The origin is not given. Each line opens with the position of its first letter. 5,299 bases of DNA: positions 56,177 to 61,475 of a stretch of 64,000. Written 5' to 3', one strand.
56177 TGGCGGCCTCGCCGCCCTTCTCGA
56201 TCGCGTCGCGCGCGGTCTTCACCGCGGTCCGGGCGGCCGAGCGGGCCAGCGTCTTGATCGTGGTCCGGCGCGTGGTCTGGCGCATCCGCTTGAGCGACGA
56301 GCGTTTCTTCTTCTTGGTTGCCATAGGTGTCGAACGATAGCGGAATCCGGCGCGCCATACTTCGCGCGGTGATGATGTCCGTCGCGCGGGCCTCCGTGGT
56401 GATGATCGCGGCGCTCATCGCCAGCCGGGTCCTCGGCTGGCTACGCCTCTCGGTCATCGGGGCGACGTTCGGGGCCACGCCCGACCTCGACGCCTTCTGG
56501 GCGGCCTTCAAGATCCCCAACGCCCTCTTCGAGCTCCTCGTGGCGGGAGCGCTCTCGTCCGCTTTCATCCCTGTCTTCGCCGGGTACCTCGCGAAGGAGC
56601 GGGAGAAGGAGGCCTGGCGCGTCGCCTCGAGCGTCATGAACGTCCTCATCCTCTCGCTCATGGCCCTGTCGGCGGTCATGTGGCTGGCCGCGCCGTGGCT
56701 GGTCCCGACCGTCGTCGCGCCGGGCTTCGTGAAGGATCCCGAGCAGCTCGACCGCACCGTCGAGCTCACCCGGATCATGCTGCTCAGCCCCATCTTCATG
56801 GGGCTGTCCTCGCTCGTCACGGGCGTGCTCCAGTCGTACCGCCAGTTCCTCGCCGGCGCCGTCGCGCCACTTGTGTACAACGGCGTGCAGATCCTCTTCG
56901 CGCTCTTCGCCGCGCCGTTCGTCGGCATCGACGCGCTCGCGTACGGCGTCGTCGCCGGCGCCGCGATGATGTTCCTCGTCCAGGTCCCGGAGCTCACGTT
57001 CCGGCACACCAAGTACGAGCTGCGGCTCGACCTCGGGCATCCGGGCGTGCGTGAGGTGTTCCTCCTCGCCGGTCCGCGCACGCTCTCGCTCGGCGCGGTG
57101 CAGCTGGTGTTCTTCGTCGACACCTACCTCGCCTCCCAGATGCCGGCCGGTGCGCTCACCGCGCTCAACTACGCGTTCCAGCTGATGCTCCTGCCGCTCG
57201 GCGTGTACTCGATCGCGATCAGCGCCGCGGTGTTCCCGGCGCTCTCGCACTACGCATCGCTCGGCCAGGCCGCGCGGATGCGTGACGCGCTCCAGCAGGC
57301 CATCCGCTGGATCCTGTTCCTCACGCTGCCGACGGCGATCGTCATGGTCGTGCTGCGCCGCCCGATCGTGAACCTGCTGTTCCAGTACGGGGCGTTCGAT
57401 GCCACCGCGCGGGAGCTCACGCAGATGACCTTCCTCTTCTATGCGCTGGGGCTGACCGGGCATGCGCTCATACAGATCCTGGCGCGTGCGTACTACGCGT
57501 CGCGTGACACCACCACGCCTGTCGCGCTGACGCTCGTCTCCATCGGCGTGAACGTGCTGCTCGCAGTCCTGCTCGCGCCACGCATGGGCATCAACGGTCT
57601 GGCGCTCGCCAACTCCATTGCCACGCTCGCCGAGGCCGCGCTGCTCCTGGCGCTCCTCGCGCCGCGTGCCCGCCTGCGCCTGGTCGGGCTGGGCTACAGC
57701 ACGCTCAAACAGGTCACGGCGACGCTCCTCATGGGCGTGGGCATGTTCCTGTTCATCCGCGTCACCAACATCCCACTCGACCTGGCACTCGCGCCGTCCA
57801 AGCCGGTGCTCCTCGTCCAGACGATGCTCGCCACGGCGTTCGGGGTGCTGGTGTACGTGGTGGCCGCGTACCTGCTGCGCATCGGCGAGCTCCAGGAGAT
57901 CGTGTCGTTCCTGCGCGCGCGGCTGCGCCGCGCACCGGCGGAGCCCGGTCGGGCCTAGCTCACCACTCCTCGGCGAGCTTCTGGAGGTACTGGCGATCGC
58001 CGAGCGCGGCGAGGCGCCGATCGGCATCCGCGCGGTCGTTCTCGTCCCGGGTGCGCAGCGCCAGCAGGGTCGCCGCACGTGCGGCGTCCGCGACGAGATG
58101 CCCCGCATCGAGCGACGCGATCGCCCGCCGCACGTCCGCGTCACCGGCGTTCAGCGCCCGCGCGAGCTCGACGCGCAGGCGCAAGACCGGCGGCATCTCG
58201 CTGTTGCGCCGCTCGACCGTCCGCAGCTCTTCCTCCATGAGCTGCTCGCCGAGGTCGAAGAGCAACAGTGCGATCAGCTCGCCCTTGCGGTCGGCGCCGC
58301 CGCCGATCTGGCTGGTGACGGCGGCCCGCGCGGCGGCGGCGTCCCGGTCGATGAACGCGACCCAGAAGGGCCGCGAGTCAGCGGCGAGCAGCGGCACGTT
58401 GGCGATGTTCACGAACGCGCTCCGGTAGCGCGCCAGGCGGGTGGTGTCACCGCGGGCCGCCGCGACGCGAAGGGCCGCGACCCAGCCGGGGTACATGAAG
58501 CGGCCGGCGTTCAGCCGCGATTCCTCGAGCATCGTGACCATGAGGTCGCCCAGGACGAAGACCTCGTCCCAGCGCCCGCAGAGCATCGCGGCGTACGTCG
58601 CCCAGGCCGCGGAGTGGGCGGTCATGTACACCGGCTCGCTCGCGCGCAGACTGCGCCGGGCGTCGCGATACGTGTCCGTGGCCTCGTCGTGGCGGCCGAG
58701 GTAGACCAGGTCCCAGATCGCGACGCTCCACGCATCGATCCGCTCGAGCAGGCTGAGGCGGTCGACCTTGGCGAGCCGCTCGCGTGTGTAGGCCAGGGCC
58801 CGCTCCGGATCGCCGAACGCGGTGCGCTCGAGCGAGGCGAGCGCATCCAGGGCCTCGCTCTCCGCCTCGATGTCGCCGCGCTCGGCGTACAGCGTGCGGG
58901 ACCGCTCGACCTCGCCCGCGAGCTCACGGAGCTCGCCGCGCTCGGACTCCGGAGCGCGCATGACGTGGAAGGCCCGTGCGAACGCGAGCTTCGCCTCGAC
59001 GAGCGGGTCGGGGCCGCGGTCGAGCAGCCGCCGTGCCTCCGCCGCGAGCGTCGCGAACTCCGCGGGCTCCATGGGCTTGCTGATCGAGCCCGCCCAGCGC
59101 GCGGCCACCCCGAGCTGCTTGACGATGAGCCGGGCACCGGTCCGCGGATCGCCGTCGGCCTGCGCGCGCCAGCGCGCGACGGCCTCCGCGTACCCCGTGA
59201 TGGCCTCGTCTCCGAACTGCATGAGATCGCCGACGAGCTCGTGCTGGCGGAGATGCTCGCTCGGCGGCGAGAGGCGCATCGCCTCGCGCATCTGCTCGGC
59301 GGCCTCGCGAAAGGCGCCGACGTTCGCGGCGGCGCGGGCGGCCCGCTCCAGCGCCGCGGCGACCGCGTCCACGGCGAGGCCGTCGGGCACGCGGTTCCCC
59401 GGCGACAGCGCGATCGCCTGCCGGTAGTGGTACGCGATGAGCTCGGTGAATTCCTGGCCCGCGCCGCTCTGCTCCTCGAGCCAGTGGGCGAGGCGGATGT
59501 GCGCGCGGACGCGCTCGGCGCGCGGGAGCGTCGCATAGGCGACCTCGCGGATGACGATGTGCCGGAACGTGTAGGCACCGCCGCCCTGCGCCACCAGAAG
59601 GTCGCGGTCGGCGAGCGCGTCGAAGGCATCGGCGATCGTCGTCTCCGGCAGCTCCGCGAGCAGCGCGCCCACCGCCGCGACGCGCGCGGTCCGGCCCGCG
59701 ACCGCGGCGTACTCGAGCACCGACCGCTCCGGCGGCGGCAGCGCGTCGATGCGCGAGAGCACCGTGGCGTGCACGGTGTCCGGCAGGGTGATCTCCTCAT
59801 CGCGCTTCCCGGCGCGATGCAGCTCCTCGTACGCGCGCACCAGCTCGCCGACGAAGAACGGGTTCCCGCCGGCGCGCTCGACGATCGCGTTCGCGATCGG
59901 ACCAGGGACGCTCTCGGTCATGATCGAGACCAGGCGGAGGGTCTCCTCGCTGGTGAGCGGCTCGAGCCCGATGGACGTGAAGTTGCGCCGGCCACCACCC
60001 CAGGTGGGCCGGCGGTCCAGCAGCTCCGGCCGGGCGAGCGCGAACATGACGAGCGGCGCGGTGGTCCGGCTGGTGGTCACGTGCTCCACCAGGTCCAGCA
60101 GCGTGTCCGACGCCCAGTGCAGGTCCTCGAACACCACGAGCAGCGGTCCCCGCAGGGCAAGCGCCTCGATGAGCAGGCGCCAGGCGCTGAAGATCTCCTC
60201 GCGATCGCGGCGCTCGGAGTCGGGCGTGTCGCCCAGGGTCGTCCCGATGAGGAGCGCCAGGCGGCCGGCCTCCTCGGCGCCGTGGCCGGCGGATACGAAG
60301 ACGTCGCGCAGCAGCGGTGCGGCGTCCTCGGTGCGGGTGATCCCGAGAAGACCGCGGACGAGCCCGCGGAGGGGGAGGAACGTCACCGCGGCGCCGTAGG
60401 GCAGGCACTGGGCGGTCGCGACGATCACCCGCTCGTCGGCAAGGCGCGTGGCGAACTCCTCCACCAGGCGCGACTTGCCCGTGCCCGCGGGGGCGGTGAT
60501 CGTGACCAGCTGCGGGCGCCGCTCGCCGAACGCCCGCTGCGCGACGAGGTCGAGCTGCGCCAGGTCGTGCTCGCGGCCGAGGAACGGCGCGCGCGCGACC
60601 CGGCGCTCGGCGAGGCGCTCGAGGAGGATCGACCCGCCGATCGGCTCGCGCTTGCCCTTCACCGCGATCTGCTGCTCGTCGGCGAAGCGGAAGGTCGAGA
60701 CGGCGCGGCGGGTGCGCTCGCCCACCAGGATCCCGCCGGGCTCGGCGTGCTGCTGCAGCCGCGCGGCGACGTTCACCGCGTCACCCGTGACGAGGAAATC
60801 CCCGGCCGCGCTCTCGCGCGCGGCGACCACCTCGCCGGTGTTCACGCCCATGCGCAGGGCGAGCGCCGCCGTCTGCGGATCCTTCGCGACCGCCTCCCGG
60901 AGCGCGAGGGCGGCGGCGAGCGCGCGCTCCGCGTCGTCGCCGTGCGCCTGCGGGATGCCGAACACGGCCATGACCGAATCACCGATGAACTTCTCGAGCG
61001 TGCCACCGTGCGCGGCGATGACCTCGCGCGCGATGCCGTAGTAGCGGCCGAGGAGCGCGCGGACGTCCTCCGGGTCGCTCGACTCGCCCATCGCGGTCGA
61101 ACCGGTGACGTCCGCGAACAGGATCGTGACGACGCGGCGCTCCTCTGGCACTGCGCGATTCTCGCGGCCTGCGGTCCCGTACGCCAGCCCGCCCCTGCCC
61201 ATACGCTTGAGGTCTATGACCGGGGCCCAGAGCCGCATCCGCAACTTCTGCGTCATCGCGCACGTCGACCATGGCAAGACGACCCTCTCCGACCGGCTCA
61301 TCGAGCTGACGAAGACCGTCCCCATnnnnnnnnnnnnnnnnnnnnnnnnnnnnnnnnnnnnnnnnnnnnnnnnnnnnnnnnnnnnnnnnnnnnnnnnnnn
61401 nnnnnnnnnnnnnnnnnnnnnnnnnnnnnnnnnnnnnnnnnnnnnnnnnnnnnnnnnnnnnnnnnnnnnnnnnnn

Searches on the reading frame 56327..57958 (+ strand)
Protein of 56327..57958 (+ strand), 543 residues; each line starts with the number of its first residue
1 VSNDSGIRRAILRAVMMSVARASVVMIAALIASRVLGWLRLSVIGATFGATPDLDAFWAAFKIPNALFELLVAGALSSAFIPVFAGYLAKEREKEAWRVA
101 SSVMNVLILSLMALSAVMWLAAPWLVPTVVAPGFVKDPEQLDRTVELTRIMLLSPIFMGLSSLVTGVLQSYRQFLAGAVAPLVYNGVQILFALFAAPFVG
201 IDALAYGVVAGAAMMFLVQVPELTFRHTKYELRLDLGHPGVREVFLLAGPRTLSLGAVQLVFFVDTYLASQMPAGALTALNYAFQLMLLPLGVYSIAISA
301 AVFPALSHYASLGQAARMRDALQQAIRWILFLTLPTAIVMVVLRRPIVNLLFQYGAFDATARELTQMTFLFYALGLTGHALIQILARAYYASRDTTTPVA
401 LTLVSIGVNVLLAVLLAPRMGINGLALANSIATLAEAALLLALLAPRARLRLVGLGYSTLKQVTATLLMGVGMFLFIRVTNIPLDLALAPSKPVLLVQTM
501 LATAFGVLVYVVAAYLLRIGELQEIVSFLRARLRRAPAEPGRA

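Call 63: search_protein_families(library=pfam, proteins=[window:56327-57958:+], max_evalue=0.00001)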
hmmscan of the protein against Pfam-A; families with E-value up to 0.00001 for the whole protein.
window:56327-57958:+ (543 aa): 2 families
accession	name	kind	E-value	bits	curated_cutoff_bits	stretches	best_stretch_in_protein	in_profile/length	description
PF03023.19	MurJ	-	1.7e-99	333.9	27.4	1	46-481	3-437/451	Lipid II flippase MurJ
PF01554.23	MatE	-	1.2e-15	58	24.9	1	254-414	5-160/161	MatE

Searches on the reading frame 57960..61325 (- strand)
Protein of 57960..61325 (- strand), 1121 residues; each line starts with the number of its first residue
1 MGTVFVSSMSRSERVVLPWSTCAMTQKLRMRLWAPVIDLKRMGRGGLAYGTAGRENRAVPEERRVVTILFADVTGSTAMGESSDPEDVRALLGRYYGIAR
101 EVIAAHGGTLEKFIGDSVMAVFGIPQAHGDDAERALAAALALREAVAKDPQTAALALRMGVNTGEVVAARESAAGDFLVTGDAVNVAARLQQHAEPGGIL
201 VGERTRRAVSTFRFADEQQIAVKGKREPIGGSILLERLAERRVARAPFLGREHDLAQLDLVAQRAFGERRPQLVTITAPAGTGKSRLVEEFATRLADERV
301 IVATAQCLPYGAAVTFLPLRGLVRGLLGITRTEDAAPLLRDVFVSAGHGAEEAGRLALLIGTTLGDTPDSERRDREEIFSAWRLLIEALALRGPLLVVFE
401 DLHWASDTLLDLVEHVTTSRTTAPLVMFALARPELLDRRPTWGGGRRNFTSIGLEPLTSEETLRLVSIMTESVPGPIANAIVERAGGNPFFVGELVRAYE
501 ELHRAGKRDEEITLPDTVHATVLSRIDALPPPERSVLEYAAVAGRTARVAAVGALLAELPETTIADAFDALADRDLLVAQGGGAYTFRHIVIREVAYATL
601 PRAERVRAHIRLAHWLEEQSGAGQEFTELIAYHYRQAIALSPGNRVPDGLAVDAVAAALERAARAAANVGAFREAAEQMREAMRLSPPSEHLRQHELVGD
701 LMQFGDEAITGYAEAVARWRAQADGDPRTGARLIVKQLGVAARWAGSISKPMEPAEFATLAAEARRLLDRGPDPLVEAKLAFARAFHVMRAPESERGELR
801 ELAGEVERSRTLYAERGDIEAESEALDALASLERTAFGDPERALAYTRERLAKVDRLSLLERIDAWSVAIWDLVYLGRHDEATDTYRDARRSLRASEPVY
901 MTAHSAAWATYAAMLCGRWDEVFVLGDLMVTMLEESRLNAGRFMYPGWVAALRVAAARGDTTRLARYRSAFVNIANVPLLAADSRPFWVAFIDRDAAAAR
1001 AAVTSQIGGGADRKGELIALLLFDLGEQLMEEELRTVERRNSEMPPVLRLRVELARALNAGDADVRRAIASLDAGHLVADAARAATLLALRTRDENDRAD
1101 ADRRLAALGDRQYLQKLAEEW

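Call 63: search_protein_families(library=pfam, proteins=[window:57960-61325:-], max_evalue=0.00001)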
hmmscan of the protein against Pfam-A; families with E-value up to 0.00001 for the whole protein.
window:57960-61325:- (1121 aa): 2 families
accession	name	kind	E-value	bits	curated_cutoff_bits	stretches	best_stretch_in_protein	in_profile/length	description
PF00211.25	Guanylate_cyc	-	1.1e-24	87.4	21.9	1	63-227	6-175/183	Adenylate and Guanylate cyclase catalytic domain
PF13191.12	AAA_16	-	2.2e-19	71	32.6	1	247-426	1-165/167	AAA ATPase domain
